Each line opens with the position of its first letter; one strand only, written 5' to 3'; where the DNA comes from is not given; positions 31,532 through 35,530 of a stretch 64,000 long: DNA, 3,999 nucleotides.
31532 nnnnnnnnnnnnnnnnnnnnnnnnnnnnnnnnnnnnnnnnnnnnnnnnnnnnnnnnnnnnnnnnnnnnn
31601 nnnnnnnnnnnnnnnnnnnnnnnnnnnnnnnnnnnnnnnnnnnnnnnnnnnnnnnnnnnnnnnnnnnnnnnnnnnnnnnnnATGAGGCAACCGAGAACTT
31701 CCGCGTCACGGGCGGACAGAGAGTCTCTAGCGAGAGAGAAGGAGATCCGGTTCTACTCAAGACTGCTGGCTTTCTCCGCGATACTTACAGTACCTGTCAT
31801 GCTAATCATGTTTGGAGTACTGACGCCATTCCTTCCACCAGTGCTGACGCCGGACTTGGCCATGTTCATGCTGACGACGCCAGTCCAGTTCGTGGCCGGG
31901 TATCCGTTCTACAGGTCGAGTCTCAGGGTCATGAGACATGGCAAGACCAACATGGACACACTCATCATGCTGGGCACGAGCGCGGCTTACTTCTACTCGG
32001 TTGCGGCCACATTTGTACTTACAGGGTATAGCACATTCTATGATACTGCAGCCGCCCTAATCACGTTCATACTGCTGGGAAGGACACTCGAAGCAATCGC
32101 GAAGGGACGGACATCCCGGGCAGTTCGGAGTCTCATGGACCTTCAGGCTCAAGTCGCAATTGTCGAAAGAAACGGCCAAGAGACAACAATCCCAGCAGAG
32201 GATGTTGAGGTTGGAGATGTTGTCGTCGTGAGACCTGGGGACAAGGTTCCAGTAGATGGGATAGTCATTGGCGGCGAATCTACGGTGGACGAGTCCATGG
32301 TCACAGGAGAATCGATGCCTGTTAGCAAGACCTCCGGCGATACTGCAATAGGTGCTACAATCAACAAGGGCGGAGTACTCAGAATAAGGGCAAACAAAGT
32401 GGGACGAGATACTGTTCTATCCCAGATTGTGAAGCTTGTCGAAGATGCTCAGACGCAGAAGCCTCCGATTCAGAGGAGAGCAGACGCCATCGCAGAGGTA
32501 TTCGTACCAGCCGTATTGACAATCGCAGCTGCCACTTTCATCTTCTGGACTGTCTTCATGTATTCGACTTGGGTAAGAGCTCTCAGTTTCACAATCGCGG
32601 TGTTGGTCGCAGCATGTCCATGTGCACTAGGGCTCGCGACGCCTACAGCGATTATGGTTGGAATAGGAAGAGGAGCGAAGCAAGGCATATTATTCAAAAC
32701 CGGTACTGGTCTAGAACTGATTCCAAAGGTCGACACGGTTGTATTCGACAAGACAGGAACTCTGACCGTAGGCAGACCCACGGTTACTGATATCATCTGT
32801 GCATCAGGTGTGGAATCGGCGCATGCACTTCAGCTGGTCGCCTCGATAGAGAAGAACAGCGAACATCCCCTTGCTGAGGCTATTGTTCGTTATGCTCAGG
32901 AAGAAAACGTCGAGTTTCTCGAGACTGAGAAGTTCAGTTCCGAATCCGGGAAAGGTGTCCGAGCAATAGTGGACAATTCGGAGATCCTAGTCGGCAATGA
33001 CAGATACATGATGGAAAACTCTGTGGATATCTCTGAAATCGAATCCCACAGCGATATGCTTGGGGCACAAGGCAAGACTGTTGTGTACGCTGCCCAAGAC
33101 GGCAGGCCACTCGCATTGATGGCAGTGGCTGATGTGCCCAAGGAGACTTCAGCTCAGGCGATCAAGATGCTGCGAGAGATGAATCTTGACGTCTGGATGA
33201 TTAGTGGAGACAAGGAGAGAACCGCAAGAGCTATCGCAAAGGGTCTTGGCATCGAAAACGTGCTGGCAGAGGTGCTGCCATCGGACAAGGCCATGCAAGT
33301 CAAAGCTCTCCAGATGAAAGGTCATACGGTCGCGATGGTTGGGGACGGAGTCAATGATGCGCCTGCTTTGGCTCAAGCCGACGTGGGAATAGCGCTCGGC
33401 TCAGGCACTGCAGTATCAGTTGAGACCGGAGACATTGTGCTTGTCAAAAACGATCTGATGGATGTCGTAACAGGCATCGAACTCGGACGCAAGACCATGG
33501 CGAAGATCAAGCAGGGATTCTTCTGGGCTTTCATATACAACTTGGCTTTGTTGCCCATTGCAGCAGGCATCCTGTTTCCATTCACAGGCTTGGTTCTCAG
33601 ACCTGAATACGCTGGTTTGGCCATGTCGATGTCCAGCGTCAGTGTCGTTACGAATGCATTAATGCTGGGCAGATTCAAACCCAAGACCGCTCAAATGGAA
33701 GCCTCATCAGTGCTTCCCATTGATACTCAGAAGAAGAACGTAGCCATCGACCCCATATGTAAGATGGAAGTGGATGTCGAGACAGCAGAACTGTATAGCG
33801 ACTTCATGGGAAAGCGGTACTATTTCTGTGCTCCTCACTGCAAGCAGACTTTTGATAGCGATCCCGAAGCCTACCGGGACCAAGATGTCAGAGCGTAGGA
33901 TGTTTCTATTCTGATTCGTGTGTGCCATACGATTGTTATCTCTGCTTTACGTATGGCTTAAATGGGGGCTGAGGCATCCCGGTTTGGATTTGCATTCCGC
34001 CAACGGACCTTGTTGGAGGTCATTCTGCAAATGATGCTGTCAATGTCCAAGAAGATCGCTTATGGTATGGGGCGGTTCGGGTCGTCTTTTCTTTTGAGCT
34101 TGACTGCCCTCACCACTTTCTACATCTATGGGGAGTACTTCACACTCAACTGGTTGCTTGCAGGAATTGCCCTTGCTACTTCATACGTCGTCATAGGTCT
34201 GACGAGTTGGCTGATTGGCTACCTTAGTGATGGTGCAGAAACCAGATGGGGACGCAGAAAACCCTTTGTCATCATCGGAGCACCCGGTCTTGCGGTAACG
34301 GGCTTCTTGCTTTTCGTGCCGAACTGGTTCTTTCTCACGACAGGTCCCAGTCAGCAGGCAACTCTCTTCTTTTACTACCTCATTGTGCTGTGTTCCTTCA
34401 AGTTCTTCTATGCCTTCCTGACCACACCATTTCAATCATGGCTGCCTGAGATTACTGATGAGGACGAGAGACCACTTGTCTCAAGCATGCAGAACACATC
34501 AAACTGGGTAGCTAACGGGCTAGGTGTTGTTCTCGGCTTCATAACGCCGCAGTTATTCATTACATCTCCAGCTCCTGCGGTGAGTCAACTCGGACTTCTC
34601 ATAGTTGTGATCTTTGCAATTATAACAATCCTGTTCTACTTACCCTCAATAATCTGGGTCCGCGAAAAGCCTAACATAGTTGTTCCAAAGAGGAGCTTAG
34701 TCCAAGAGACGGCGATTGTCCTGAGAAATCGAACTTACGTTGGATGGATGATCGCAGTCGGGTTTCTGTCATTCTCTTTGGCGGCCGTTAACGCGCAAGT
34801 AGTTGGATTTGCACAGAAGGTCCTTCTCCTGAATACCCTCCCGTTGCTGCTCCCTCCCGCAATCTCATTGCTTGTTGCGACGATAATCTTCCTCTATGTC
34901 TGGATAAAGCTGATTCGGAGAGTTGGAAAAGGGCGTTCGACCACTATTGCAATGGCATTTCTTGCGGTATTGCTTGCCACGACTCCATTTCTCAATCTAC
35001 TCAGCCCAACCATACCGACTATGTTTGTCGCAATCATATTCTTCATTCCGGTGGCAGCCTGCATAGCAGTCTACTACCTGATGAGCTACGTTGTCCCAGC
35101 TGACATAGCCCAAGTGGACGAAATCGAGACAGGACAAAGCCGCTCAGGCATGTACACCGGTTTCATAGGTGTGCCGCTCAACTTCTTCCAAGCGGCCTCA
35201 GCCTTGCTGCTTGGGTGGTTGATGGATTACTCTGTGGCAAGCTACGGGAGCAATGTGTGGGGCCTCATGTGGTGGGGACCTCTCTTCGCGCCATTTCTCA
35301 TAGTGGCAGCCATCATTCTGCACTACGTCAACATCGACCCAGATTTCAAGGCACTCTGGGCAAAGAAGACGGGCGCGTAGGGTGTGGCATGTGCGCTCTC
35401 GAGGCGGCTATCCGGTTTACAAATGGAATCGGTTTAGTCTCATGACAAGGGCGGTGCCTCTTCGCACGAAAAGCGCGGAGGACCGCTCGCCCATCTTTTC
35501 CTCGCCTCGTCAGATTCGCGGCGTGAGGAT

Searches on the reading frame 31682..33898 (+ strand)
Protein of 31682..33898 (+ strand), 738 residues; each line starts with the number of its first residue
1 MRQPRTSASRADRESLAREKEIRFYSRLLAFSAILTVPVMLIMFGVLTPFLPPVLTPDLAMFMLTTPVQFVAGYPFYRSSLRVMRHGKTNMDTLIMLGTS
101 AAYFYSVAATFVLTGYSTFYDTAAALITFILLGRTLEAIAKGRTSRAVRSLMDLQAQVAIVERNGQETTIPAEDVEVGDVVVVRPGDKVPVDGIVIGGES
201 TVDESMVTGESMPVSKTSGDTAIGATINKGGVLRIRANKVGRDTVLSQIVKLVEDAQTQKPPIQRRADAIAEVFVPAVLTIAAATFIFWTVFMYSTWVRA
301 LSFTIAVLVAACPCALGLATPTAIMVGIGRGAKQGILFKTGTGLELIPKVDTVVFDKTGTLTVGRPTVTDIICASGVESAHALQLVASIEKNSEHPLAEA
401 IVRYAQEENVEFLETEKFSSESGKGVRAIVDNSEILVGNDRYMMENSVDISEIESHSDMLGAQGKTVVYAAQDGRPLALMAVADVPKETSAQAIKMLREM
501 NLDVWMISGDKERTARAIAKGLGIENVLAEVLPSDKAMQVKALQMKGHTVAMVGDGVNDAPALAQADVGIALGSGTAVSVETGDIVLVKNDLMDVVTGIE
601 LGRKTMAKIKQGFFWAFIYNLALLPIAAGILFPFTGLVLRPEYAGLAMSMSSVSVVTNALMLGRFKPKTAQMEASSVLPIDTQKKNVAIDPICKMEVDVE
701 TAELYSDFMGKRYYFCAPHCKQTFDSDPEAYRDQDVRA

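Call 43: search_protein_families(library=pfam, proteins=[window:31682-33898:+], max_evalue=0.00001)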
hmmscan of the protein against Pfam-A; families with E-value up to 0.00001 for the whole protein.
window:31682-33898:+ (738 aa): 3 families
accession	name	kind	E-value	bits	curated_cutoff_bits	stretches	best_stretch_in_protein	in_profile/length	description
PF00122.25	E1-E2_ATPase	-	2.1e-59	200.5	28.1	1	155-334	3-181/181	E1-E2 ATPase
PF00702.32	Hydrolase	-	3.3e-38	132.4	26.4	1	350-567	1-191/191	haloacid dehalogenase-like hydrolase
PF04945.19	YHS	-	1.7e-13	50.8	30.3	1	689-732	2-44/47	YHS domain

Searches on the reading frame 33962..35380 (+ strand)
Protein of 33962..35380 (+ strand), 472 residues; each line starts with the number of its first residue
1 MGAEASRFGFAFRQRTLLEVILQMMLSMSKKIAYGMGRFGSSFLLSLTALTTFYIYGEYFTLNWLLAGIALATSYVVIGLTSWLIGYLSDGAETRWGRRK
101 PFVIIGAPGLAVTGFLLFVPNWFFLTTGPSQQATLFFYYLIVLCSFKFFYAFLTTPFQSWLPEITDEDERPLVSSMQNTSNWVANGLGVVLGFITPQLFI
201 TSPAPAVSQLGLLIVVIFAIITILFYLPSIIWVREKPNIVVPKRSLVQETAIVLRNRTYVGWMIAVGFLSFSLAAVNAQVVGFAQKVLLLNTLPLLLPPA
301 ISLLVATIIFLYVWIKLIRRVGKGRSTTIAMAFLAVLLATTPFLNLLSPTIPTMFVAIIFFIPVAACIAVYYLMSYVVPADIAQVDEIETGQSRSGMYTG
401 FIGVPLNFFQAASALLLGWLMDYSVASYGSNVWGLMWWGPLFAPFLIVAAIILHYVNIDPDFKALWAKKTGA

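Call 43: search_protein_families(library=pfam, proteins=[window:33962-35380:+], max_evalue=0.00001)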
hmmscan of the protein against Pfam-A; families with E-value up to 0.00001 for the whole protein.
window:33962-35380:+ (472 aa): 2 families
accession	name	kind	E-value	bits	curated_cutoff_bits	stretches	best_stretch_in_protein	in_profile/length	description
PF13347.12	MFS_2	-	3e-30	105.5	27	1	34-424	2-384/427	MFS/sugar transport protein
PF07690.21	MFS_1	-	1.2e-13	51.1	33.4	1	43-383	10-323/347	Major Facilitator Superfamily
